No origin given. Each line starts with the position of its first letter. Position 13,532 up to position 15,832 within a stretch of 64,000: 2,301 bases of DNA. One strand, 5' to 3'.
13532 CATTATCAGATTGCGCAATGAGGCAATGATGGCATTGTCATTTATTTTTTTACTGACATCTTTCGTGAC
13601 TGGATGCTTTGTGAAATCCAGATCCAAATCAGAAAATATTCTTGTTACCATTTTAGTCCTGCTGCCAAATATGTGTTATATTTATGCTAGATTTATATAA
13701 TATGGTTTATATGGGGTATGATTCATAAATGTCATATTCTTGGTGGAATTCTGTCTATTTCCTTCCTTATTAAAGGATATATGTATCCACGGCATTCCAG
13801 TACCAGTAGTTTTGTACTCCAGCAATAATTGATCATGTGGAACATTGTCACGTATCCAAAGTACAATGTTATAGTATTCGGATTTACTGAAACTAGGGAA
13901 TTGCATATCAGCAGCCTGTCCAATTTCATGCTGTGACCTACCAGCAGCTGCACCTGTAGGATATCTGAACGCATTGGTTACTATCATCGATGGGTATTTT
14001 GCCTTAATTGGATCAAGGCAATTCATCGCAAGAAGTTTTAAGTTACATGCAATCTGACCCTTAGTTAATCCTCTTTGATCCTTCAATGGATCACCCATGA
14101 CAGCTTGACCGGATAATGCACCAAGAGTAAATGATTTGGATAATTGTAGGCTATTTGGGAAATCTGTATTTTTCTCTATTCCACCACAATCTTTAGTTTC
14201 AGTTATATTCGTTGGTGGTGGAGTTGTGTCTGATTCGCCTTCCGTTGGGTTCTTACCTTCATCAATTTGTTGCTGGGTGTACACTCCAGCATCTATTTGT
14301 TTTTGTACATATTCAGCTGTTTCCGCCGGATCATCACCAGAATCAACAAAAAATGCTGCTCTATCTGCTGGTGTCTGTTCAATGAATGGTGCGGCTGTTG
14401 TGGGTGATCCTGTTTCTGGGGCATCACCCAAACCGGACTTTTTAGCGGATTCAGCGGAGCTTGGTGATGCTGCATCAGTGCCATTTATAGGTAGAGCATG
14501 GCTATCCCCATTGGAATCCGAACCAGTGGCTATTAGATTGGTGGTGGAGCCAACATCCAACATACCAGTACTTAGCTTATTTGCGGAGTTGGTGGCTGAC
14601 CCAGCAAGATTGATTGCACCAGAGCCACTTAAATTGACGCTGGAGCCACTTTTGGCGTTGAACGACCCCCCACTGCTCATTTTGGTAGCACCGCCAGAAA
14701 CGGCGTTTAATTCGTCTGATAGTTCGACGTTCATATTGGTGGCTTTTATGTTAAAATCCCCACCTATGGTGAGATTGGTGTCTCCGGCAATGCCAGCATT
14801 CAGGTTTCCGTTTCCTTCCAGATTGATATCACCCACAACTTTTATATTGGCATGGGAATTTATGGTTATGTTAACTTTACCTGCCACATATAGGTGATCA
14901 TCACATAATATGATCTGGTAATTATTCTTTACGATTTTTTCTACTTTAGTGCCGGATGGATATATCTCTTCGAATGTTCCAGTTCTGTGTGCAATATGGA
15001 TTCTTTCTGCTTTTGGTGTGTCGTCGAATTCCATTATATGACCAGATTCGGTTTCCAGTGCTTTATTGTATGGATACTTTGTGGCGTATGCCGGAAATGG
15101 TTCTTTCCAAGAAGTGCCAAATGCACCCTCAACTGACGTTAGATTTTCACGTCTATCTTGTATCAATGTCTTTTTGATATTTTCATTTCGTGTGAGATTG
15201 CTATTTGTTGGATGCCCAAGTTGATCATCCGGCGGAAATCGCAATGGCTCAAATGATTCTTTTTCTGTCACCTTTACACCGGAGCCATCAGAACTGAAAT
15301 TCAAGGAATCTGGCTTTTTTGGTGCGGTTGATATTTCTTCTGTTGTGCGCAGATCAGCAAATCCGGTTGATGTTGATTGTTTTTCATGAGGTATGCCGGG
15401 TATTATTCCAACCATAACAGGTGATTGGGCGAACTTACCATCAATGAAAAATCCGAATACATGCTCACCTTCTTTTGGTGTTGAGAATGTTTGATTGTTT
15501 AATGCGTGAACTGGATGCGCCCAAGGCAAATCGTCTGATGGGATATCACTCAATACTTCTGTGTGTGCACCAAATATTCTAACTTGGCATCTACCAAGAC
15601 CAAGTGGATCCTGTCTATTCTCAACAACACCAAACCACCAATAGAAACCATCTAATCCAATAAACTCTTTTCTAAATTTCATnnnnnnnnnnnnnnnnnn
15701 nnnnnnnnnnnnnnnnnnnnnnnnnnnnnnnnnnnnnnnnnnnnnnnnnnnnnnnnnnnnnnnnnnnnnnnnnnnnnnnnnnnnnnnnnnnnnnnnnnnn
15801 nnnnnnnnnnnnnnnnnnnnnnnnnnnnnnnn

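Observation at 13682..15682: gp5 cell-puncturing protein with a C-terminal M15-type peptidase after the beta-helix instead of a lysozyme domain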

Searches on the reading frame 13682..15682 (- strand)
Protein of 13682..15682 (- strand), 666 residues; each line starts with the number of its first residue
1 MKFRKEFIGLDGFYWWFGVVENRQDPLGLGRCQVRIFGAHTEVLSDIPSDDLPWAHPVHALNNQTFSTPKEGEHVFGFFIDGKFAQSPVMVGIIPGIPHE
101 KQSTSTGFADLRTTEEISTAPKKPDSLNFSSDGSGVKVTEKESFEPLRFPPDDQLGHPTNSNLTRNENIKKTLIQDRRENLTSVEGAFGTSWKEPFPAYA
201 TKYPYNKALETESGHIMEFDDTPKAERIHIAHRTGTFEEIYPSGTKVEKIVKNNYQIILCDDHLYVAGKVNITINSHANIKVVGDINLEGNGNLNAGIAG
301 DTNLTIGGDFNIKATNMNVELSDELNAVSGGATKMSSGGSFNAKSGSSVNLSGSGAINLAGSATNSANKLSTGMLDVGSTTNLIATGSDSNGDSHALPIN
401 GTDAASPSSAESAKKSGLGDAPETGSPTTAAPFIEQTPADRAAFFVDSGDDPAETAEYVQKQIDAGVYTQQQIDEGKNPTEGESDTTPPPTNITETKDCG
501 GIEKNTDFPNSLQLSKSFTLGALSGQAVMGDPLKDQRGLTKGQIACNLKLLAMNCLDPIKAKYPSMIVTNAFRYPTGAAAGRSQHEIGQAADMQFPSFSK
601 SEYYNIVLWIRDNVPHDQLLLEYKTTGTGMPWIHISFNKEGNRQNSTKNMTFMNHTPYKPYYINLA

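Call 3: search_protein_families(library=pfam, proteins=[window:13682-15682:-], max_evalue=0.1)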
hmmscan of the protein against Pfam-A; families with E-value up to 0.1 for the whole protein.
window:13682-15682:- (666 aa): 1 family
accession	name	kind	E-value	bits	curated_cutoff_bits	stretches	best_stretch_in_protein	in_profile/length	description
PF06714.17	Gp5_OB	-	5.6e-08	33.6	25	1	47-110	15-84/144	Gp5 N-terminal OB domain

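Call 4: search_protein_families(library=phrogs, proteins=[window:13682-15682:-], max_evalue=0.01)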
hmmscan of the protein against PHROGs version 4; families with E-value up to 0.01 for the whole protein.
window:13682-15682:- (666 aa): 12 families
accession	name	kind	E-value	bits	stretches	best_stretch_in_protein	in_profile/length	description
phrog_430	-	tail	1.1e-90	306.3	2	160-655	302-649/868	baseplate hub subunit and tail lysozyme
phrog_694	-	tail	1.1e-25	91.1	1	5-120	13-137/851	baseplate hub and tail lysozyme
phrog_27932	-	tail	1.7e-25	90.5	1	199-427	528-764/855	baseplate hub subunit and tail lysozyme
phrog_1922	-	tail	2.3e-19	70.4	1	3-131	7-156/932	baseplate hub subunit and tail lysozyme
phrog_894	-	lysis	9.9e-13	48.8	1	513-660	45-182/389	endolysin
phrog_24638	-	tail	2.9e-10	40.8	1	189-355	9-173/289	baseplate hub subunit and tail lysozyme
phrog_33098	-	tail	1.2e-09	38.5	1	21-95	40-122/641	baseplate hub and tail lysozyme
phrog_13211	-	tail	1.2e-05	24.6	1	268-443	294-471/887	baseplate hub subunit and tail lysozyme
phrog_9992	-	tail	5.1e-05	23.9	0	263-349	121-209/228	baseplate assembly protein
phrog_20569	-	unknown function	0.001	18.3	1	484-651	617-783/813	-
phrog_35417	-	unknown function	0.0056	18.2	0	579-638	14-74/99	-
phrog_37871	-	tail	0.008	17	0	16-73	5-60/257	baseplate protein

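Call 7: search_solved_structures(query=window:13682-15682:-, max_evalue=1, show_alignments=3)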
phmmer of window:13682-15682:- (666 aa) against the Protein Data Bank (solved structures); distinct sequences matched with E-value up to 1: 15.
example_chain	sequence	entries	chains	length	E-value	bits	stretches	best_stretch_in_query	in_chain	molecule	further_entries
1pdl_A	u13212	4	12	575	8.4e-35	123.6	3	192-309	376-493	Tail-associated lysozyme | Peptidoglycan hydrolase gp5 | gp5, baseplate central spike protein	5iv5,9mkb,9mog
1k28_A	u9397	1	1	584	8.4e-35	123.6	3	192-308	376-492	TAIL-ASSOCIATED LYSOZYME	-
1wth_A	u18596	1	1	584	8.4e-35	123.6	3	192-308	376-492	Tail-associated lysozyme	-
2z6b_A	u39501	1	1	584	1.1e-34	123.3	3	192-308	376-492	Tail-associated lysozyme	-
9f4a_BB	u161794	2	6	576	8.8e-30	107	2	192-308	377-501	Baseplate central spike protein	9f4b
9vzk_q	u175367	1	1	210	0.00013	23.8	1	18-125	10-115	Gp5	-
6p20_A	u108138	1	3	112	0.0013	20.6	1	249-340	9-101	Baseplate central spike complex protein gp5,PHIKZ164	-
4ku0_A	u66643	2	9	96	0.0069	18.1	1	249-319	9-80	Tail-associated lysozyme | Baseplate central spike complex protein gp5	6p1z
4osd_A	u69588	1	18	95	0.0071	18.1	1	249-319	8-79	Tail-associated lysozyme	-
4jj2_A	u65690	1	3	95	0.0071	18.1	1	249-319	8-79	Tail-associated lysozyme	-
4jiw_A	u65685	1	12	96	0.0091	17.7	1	249-320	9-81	Tail-associated lysozyme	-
6p22_A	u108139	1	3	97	0.0092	17.7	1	249-321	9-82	CHIMERA OF CENTRAL SPIKE PROTEINS GP5 FROM PHAGE T4 AND PVC8 FROM PVC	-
4jiv_A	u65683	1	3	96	0.0099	17.6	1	249-328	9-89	Tail-associated lysozyme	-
3a1m_A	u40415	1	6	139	0.024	16.4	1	261-322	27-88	chimera of thrombin cleavage site, Tail-associated lysozyme, Fibritin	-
6p2a_A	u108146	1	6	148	0.17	13.5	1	249-319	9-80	CHIMERA OF BACTERIOPHAGE OBP GP146 AND A T4 GP5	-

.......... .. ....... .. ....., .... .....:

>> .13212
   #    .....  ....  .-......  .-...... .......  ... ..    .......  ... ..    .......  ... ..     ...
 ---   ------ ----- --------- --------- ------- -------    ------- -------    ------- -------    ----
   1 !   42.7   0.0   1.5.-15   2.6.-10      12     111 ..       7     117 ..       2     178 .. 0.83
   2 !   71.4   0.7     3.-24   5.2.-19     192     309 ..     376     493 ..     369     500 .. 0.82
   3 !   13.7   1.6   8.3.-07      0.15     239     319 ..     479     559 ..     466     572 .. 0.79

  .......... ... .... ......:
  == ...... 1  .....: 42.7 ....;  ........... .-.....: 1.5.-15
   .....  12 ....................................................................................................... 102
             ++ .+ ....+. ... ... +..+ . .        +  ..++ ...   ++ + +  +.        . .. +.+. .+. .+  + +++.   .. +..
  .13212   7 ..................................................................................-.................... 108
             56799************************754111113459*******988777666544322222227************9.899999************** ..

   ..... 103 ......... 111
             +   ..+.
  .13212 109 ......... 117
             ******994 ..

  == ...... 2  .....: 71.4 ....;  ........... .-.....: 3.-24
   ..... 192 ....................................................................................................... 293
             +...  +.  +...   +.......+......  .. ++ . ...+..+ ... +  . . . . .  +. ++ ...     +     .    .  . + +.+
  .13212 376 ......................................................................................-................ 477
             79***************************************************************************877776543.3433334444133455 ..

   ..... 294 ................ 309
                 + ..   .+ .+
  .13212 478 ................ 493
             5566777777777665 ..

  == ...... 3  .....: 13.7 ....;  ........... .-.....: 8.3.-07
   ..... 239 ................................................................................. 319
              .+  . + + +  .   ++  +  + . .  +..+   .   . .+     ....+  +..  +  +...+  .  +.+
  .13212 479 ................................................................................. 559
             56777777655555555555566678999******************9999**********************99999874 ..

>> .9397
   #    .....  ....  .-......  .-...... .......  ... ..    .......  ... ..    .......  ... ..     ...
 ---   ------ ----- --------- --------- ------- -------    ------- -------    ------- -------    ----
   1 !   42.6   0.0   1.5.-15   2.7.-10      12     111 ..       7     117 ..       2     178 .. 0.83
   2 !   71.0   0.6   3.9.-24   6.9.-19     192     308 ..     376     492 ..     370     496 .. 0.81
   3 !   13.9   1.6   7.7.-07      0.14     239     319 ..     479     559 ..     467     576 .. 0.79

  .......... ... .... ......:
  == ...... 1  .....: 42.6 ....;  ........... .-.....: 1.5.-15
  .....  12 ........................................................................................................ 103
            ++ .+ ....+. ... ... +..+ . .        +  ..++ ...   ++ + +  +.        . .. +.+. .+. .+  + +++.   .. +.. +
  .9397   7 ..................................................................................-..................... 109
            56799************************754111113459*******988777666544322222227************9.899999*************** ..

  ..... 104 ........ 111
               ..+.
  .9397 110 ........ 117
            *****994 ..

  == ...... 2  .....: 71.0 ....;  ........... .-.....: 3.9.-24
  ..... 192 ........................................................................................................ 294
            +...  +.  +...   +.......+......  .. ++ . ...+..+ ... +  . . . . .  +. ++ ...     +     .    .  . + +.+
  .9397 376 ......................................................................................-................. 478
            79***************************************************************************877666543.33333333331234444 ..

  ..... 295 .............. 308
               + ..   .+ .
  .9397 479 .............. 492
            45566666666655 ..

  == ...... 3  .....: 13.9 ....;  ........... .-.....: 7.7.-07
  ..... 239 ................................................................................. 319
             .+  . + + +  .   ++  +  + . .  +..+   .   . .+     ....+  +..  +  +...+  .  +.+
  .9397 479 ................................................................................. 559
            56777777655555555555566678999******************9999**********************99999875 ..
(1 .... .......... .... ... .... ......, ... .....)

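Call 8: search_dna_similar(query=window:13682-15682:-, collection=phages, mode=protein, max_rows=40)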
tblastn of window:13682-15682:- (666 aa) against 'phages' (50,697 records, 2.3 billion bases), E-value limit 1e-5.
Records with a match: 2362; places in all: 2399; records where one place covers at least 80% of the query: 4.
Best place of each record, by identity: <60% 2362.
By first word of the organism name: Escherichia 636; Klebsiella 319; Synechococcus 283; Salmonella 194; Vibrio 128; Shigella 90; Aeromonas 77; Acinetobacter 70; Cyanophage 61; Enterobacter 59; and 51 more.
By host as written in the record: - 391; Escherichia coli 271; Klebsiella pneumoniae 111; Synechococcus 107; Escherichia coli O157:H7 35; Salmonella enterica 29; Escherichia coli B 28; Synechococcus sp. WH7803 28; and 529 more.
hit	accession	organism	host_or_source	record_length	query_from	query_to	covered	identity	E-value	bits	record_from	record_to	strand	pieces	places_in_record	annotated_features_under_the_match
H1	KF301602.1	Caulobacter phage Cr30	Caulobacter crescentus CB15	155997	3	666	83%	36.7%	6e-73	330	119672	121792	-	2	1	baseplate hub subunit and tail lysozyme | hypothetical protein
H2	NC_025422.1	Caulobacter phage Cr30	Caulobacter crescentus CB15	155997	3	666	83%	36.7%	6e-73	330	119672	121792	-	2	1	baseplate hub subunit and tail lysozyme | PAAR motif of membran proteins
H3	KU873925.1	Pseudomonas phage pf16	Pseudomonas putida PpG1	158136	8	666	87%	34.5%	3e-41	324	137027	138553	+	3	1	hypothetical protein (x2)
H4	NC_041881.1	Pseudomonas phage pf16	Pseudomonas putida PpG1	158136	8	666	87%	34.5%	3e-41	324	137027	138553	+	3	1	baseplate hub subunit and tail lysozyme | tail protein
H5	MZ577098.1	Methylophilales phage Melnitz-3 EXVC039M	Methylophilales_sp._H5P1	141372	7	658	60%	44.3%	2e-37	358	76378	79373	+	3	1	baseplate hub subunit/tail lysozyme | OB domain protein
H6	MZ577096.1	Methylophilales phage Melnitz-2 EXVC040M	Methylophilales_sp._H5P1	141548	7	658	60%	44.3%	2e-37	358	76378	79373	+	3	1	baseplate hub subunit/tail lysozyme | OB domain protein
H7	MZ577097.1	Methylophilales phage Melnitz EXVC044M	Methylophilales_sp._H5P1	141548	7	658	60%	44.3%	2e-37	358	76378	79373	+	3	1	baseplate hub subunit/tail lysozyme | OB domain protein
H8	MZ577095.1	Methylophilales phage Melnitz-1 EXVC043M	Methylophilales_sp._H5P1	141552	7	658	60%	44.3%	2e-37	358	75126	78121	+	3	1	baseplate hub subunit/tail lysozyme | hypothetical protein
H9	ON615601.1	Synechococcus phage BUCT-ZZ01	Synechococcus elongatus PCC 7942 = ...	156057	16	651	67%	37.3%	5e-27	322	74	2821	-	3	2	baseplate hub subunit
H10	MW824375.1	Vibrio phage 207E48.1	Vibrio crassostreae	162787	15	662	73%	30.7%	1e-27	226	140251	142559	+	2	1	hypothetical protein (x3)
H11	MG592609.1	Vibrio phage 1.244.A._10N.261.54.C3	Vibrio sp. sp. F13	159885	15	649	72%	30.9%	3e-27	230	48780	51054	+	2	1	PAAR motif protein | hypothetical protein (x2)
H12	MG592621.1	Vibrio phage 1.255.O._10N.286.45.F1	Vibrio splendidus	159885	15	649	72%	30.9%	3e-27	230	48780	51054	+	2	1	PAAR motif protein | hypothetical protein (x2)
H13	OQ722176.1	Vibrio phage vB_VspM_VS2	Vibrio splendidus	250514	7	382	56%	32.6%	2e-46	183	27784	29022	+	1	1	record has no annotation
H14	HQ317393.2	Vibrio phage nt-1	Vibrio natriegens HER1138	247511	7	376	56%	32.8%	2e-44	177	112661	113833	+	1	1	baseplate hub subunit and tail lysozyme | hypothetical protein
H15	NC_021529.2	Vibrio phage nt-1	Vibrio natriegens HER1138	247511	7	376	56%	32.8%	2e-44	177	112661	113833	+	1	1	baseplate hub subunit and tail lysozyme | hypothetical protein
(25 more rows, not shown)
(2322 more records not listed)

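Call 10: get_annotated_region(hit=H2, flank=3000)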
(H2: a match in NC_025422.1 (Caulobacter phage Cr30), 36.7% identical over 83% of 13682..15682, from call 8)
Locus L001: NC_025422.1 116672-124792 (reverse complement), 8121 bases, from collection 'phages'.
description: Caulobacter phage Cr30, complete genome.
organism: Caulobacter phage Cr30 (NCBI taxid 1357714)
taxonomy: Viruses; Duplodnaviria; Heunggongvirae; Uroviricota; Caudoviricetes
host: Caulobacter crescentus CB15; source: pond water; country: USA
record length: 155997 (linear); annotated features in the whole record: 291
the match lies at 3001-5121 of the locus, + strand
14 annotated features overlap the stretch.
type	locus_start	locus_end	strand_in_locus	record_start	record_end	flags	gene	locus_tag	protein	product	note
CDS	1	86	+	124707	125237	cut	-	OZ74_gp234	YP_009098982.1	hypothetical protein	-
CDS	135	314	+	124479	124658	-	-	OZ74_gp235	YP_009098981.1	hypothetical protein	-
CDS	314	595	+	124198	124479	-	-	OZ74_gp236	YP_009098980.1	hypothetical protein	-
CDS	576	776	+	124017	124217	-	-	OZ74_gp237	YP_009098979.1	hypothetical protein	-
CDS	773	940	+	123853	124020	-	-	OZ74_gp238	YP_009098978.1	hypothetical protein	-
CDS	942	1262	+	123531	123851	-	-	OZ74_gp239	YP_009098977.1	hypothetical protein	-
CDS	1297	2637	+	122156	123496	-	-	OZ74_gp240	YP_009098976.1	tail protein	-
CDS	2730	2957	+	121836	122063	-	-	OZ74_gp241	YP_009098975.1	hypothetical protein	-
CDS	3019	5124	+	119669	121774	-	-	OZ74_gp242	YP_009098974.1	baseplate hub subunit and tail lysozyme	-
CDS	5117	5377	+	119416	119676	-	-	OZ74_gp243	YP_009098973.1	PAAR motif of membran proteins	-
CDS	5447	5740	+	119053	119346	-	-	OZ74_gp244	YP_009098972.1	hypothetical protein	-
CDS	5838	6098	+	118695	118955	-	-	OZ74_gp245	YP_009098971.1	hypothetical protein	-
CDS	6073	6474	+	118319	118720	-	-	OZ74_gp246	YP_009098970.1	hypothetical protein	-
CDS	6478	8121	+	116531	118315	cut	-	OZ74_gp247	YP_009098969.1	baseplate wedge subunit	-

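Call 11: get_annotated_region(hit=H4, flank=3000)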
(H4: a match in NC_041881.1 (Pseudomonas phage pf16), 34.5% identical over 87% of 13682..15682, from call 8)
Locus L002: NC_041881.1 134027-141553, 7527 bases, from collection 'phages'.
description: Pseudomonas phage pf16, complete genome.
organism: Pseudomonas phage pf16 (NCBI taxid 1815630)
taxonomy: Viruses; Duplodnaviria; Heunggongvirae; Uroviricota; Caudoviricetes; Chakrabartyvirus; Chakrabartyvirus pf16
host: Pseudomonas putida PpG1; source: -; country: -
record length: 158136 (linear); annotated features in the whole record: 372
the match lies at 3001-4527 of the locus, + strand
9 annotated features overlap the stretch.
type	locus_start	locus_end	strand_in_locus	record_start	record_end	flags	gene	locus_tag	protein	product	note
CDS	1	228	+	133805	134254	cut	-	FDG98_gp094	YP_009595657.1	head closure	pf16_gp204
CDS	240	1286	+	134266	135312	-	-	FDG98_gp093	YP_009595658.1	hypothetical protein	pf16_gp205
CDS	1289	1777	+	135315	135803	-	-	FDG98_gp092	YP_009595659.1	baseplate wedge subunit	pf16_gp206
CDS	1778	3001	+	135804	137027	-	-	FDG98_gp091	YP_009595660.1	tail protein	pf16_gp207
CDS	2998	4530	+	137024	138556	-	-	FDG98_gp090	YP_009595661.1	baseplate hub subunit and tail lysozyme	pf16_gp208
CDS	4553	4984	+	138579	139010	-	-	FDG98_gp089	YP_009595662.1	hypothetical protein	pf16_gp209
CDS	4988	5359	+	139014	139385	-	-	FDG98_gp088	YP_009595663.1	baseplate wedge subunit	pf16_gp210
CDS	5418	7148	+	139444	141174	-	-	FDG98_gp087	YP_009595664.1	baseplate wedge subunit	pf16_gp211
CDS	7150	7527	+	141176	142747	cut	-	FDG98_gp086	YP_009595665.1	hypothetical protein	pf16_gp212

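Call 12: get_annotated_region(hit=H5, flank=3000)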
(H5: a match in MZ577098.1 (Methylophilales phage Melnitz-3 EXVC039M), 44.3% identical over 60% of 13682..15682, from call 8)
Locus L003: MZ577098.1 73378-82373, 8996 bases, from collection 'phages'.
description: Methylophilales phage Melnitz-3 EXVC039M, complete genome.
organism: Methylophilales phage Melnitz-3 EXVC039M (NCBI taxid 2832341)
taxonomy: Viruses; Duplodnaviria; Heunggongvirae; Uroviricota; Caudoviricetes; Kyanoviridae
host: Methylophilales_sp._H5P1; source: -; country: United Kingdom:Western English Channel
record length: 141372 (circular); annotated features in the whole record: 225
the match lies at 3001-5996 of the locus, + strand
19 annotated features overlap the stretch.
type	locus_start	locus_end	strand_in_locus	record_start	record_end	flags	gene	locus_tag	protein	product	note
CDS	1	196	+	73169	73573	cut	-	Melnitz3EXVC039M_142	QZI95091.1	hypothetical protein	-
CDS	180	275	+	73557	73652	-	-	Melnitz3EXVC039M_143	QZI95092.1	hypothetical protein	-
CDS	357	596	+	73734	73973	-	-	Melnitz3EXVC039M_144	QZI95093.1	hypothetical protein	-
CDS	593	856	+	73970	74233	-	-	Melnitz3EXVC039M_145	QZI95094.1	hypothetical protein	-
CDS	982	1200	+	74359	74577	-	-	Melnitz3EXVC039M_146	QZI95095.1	hypothetical protein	-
tRNA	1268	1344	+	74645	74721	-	-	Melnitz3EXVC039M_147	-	tRNA-Arg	-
CDS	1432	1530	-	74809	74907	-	-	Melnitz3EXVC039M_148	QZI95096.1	hypothetical protein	-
CDS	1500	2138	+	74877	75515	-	-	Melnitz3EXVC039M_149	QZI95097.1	hypothetical protein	-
CDS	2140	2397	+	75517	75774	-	-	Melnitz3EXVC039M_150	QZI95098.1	hypothetical protein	-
CDS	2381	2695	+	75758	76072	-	-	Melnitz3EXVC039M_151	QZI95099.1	hypothetical protein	-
CDS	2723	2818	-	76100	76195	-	-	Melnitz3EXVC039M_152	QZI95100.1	hypothetical protein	-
tRNA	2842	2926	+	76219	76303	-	-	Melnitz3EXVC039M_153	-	tRNA-Leu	-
CDS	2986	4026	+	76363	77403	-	-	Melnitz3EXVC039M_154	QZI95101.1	OB domain protein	Gp5 N-terminal OB domain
CDS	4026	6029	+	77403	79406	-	-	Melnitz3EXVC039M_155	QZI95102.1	baseplate hub subunit/tail lysozyme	-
CDS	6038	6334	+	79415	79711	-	-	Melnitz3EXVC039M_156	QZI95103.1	hypothetical protein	-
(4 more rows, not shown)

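Call 55: search_protein_families(library=pfam, proteins=[L001:3019-5124:+], max_evalue=0.01)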
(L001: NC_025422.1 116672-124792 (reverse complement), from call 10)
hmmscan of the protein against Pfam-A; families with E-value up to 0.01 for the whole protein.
L001:3019-5124:+ (701 aa): 2 families
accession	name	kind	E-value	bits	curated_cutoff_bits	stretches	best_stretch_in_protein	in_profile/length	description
PF18013.6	Phage_lysozyme2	-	5.5e-29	101.6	28.2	1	130-269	3-135/140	Phage tail lysozyme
PF06714.17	Gp5_OB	-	1.4e-14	55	25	1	30-95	1-71/144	Gp5 N-terminal OB domain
